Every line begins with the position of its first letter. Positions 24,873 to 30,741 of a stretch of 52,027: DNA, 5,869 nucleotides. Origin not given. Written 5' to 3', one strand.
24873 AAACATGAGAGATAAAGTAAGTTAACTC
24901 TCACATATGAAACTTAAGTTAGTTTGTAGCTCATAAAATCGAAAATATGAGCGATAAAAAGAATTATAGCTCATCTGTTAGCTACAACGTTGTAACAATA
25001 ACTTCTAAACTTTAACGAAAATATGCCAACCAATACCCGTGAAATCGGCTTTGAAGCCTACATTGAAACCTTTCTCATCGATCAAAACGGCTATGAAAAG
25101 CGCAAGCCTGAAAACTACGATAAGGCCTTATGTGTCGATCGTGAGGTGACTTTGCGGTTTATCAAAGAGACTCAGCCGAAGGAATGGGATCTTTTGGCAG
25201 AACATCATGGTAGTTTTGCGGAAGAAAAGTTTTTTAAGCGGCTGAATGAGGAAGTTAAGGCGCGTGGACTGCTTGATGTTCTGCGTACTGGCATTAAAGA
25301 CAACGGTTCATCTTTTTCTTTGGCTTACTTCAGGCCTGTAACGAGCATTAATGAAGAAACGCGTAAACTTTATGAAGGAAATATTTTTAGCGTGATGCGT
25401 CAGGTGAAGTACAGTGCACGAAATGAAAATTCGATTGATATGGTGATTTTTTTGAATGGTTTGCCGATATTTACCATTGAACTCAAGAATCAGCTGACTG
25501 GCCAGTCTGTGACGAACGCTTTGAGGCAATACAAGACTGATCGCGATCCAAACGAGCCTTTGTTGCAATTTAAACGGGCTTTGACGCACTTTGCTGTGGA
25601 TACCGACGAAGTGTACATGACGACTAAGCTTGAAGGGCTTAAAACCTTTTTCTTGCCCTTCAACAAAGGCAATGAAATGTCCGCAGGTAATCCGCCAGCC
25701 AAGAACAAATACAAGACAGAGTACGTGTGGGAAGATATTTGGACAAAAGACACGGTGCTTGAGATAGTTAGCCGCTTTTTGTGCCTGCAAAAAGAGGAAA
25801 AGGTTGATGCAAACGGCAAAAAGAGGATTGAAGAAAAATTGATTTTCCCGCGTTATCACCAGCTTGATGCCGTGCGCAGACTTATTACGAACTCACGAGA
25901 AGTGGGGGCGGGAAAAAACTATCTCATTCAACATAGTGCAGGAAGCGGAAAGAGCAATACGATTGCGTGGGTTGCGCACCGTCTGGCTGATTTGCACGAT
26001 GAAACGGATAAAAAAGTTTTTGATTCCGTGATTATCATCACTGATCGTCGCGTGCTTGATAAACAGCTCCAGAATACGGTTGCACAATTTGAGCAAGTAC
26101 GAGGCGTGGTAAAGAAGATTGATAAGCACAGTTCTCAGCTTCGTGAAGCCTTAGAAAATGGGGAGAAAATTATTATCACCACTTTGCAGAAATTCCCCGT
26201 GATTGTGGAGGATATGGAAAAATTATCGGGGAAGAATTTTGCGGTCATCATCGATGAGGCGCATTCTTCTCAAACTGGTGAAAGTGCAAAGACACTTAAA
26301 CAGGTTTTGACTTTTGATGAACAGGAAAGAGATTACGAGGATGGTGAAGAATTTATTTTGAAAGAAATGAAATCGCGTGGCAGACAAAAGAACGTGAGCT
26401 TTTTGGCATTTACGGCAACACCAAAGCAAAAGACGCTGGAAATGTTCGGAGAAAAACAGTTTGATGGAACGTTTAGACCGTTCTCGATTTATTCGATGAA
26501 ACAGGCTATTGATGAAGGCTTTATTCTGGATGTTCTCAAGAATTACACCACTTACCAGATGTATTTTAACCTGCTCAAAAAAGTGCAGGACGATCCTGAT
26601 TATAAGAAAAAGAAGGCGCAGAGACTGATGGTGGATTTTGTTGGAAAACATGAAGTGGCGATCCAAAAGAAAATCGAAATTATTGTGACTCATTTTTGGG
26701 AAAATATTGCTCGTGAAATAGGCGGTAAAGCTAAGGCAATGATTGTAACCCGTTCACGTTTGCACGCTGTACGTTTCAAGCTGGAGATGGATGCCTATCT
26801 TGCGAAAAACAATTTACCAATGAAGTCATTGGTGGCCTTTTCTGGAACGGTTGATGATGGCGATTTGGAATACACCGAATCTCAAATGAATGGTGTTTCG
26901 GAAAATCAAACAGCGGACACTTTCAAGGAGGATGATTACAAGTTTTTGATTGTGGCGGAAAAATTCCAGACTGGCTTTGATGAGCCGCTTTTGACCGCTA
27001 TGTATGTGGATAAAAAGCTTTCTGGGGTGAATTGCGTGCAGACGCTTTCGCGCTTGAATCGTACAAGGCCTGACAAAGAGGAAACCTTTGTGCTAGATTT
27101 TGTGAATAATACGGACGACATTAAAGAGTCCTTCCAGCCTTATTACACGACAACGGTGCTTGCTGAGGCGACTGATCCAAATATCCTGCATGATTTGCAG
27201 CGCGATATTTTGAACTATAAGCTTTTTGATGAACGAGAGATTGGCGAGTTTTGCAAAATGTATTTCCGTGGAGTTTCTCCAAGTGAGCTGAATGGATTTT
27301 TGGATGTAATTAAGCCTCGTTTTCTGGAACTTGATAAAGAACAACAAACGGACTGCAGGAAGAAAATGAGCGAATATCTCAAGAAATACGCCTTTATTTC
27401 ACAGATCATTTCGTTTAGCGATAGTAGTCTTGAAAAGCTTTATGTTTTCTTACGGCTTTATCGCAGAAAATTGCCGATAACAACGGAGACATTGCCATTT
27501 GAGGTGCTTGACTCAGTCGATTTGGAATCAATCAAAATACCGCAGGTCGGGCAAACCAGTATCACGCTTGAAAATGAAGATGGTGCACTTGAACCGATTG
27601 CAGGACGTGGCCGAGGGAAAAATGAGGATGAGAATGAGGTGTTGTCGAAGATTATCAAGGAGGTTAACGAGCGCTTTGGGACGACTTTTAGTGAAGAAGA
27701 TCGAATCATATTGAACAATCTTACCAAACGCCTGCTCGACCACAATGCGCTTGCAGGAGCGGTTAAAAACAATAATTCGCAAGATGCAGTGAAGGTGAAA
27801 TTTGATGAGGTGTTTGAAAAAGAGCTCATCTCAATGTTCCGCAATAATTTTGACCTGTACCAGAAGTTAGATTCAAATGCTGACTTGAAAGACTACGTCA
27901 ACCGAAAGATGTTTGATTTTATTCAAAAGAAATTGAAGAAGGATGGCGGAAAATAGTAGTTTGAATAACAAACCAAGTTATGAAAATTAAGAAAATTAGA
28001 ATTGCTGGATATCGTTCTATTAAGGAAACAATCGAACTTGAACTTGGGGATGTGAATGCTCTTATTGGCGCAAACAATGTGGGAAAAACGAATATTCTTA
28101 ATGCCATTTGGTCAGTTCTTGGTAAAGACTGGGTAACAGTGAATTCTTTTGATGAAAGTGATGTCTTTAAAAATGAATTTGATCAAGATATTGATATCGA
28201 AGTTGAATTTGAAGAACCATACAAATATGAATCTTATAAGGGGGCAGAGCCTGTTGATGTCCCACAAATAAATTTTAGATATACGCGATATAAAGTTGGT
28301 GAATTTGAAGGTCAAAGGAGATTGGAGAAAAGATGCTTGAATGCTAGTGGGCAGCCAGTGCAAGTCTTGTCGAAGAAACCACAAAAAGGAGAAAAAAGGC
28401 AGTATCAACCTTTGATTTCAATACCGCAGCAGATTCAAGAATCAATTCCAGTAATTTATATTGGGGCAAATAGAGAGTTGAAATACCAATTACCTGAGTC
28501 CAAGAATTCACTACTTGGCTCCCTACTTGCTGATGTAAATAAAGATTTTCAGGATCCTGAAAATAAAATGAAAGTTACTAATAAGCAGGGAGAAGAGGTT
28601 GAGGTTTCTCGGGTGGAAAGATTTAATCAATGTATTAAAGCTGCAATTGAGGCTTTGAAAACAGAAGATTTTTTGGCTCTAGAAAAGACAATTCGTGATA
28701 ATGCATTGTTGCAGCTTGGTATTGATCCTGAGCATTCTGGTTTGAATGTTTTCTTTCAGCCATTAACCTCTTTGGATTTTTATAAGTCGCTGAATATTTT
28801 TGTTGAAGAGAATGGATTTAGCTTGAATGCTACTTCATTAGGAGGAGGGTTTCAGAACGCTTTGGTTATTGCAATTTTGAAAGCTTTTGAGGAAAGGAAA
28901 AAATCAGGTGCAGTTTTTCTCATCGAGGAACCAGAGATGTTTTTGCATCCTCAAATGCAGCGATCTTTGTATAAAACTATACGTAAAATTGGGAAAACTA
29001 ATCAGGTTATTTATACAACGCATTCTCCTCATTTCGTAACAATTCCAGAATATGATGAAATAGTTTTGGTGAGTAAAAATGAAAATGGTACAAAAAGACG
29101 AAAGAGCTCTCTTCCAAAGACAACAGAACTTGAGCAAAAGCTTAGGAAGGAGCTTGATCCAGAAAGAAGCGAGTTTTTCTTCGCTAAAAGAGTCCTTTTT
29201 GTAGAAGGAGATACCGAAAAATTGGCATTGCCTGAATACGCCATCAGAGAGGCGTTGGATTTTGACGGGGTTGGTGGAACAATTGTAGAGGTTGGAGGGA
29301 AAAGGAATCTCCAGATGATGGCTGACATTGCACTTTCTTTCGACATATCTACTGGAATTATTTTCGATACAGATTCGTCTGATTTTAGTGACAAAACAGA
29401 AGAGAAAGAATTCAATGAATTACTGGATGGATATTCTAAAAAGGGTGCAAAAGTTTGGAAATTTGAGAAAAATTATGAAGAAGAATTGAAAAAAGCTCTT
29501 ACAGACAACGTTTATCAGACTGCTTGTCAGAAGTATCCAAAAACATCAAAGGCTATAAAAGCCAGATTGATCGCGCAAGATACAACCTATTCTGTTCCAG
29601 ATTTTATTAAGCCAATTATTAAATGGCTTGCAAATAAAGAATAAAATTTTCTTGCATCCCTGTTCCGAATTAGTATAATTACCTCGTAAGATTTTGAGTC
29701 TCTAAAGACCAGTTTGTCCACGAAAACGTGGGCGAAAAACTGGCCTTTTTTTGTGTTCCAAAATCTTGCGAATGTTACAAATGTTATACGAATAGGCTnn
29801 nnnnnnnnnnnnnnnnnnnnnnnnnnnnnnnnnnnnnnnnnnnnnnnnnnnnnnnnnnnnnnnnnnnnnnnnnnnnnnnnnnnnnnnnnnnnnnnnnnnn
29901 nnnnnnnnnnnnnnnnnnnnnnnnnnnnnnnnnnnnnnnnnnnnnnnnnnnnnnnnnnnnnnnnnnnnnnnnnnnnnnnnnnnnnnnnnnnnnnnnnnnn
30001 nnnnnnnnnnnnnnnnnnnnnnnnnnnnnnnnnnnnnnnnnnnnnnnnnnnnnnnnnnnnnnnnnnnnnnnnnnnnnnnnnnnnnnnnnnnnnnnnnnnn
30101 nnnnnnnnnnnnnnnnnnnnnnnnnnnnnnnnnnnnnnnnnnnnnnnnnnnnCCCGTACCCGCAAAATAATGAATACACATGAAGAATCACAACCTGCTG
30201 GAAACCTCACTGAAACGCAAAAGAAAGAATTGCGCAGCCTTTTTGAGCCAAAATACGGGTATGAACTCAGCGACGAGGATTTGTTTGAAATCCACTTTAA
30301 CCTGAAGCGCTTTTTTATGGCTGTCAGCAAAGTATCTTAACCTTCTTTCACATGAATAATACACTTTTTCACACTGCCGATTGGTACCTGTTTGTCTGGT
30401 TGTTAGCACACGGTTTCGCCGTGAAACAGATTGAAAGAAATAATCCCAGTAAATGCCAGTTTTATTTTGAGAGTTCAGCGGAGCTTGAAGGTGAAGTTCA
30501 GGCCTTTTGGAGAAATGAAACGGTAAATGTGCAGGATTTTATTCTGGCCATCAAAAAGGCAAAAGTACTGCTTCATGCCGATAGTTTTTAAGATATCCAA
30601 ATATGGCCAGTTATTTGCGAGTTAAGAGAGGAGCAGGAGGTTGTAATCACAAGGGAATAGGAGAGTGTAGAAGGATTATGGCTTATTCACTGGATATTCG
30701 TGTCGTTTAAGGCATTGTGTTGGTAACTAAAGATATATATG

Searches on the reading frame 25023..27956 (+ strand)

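Call 8: search_protein_families(library=pfam, proteins=[window:25023-27956:+])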
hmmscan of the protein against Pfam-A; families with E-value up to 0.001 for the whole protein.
window:25023-27956:+ (977 aa): 5 families
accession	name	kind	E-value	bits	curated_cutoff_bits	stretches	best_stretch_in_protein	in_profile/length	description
PF18766.7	SWI2_SNF2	-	3.4e-27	96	26.7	1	279-510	1-194/221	SWI2/SNF2 ATPase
PF04313.20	HSDR_N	-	3e-17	63.6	25.1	1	115-205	105-195/198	Type I restriction enzyme R protein N terminus (HSDR_N)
PF04851.21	ResIII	-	7.4e-16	58.9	22.5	1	276-468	4-163/164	Type III restriction enzyme, res subunit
PF22679.2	T1R_D3-like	-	4.2e-12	47.2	27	1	633-693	97-156/158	Type I restriction enzyme subunit R domain 3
PF00270.35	DEAD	-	8.9e-11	42.2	26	1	296-474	13-166/167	DEAD/DEAH box helicase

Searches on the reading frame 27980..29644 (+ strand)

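Call 8: search_protein_families(library=pfam, proteins=[window:27980-29644:+])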
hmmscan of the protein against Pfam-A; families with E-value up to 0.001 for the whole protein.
window:27980-29644:+ (554 aa): 6 families
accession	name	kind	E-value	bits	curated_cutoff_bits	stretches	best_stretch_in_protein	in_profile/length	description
PF13175.12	AAA_15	-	9.4e-38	131.2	32.1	1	1-353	1-374/374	AAA ATPase domain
PF13304.12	AAA_21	-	2.1e-24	87.6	27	2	208-353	219-303/304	AAA domain, putative AbiEii toxin, Type IV TA system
PF20469.4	OLD-like_TOPRIM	-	5.2e-15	56.2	23.2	1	400-465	1-67/67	Overcoming lysogenization defect protein-like, TOPRIM domain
PF02463.25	SMC_N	-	3.9e-14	53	40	1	3-372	2-219/220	RecF/RecN/SMC N terminal domain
PF11398.14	DUF2813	-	4.2e-10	40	21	1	1-74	1-77/372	Protein of unknown function (DUF2813)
PF13476.12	AAA_23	-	3.2e-06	28.3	27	1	5-210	1-177/201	AAA domain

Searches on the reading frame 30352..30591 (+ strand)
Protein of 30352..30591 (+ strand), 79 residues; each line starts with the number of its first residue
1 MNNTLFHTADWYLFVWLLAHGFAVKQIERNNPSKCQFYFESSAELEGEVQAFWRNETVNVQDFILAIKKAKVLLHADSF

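Call 8: search_protein_families(library=pfam, proteins=[window:30352-30591:+])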
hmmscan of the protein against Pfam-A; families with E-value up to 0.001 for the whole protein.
window:30352-30591:+ (79 aa): 1 family
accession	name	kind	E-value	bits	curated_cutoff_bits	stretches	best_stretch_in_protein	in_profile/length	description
PF18903.5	DUF5659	-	7.6e-11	42.2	23.6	1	4-72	2-71/75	Domain of unknown function (DUF5659)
